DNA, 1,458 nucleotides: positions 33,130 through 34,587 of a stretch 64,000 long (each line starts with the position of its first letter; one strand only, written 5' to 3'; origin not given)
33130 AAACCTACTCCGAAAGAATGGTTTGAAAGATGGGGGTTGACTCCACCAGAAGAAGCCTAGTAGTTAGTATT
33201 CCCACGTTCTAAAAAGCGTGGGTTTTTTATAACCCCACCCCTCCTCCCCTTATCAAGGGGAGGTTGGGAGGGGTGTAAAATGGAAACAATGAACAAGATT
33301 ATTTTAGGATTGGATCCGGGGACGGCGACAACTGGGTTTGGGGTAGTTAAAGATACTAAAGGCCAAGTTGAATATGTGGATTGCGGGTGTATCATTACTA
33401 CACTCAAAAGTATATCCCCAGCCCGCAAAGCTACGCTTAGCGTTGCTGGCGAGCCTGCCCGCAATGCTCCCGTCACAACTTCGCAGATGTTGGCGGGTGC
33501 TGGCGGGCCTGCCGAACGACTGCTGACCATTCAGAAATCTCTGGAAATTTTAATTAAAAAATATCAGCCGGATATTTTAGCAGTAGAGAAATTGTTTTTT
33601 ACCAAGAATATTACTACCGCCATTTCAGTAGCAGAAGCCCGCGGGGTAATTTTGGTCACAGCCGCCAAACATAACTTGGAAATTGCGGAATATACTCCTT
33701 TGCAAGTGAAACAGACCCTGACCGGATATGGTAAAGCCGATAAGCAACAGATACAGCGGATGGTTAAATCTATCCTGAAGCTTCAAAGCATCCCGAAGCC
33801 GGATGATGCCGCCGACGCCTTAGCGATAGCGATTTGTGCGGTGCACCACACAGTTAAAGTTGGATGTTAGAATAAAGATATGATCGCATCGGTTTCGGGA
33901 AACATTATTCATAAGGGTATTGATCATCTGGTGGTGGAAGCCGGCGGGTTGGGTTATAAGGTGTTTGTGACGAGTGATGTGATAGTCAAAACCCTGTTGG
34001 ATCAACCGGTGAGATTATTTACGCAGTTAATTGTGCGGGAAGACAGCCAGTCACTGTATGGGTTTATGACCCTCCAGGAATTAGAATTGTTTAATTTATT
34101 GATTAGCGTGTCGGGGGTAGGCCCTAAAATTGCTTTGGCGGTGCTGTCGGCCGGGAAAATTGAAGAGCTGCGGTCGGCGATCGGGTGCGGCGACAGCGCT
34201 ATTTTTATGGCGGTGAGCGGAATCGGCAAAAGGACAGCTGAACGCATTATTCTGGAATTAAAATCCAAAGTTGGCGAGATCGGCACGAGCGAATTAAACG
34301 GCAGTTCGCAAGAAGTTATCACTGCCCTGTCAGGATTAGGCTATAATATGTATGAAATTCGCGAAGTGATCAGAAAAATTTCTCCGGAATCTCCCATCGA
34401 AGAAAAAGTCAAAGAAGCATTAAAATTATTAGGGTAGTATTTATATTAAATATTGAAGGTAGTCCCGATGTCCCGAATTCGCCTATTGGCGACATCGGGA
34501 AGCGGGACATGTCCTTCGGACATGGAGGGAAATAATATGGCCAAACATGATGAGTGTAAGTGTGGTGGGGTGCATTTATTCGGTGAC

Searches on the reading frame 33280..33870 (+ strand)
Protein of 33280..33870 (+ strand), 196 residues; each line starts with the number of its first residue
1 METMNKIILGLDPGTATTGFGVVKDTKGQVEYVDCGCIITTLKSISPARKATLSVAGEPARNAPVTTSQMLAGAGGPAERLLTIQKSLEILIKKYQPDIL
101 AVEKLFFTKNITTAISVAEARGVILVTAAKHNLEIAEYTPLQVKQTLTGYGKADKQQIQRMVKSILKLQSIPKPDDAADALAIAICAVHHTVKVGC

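Call 38: search_protein_families(library=pfam, proteins=[window:33280-33870:+], max_evalue=0.001)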
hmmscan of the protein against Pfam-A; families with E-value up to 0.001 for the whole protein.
window:33280-33870:+ (196 aa): 1 family
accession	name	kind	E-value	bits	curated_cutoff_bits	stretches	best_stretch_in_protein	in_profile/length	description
PF02075.23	RuvC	-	3.2e-50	170.3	22.2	2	53-186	13-147/148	Crossover junction endodeoxyribonuclease RuvC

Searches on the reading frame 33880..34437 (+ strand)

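Call 38: search_protein_families(library=pfam, proteins=[window:33880-34437:+], max_evalue=0.001)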
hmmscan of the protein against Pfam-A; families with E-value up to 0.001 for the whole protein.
window:33880-34437:+ (185 aa): 4 families
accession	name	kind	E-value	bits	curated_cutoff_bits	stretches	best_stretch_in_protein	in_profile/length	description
PF01330.27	RuvA_N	-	7.5e-20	71.2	23.6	1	1-61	1-61/61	RuvA N terminal domain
PF14520.12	HHH_5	-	4.4e-17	62.7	27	1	71-128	1-56/57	Helix-hairpin-helix domain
PF07499.19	RuvA_C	-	1.4e-07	32.4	24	1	144-184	4-46/47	RuvA, C-terminal domain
PF00633.29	HHH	-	2.3e-06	27.6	24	0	74-90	13-29/30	Helix-hairpin-helix motif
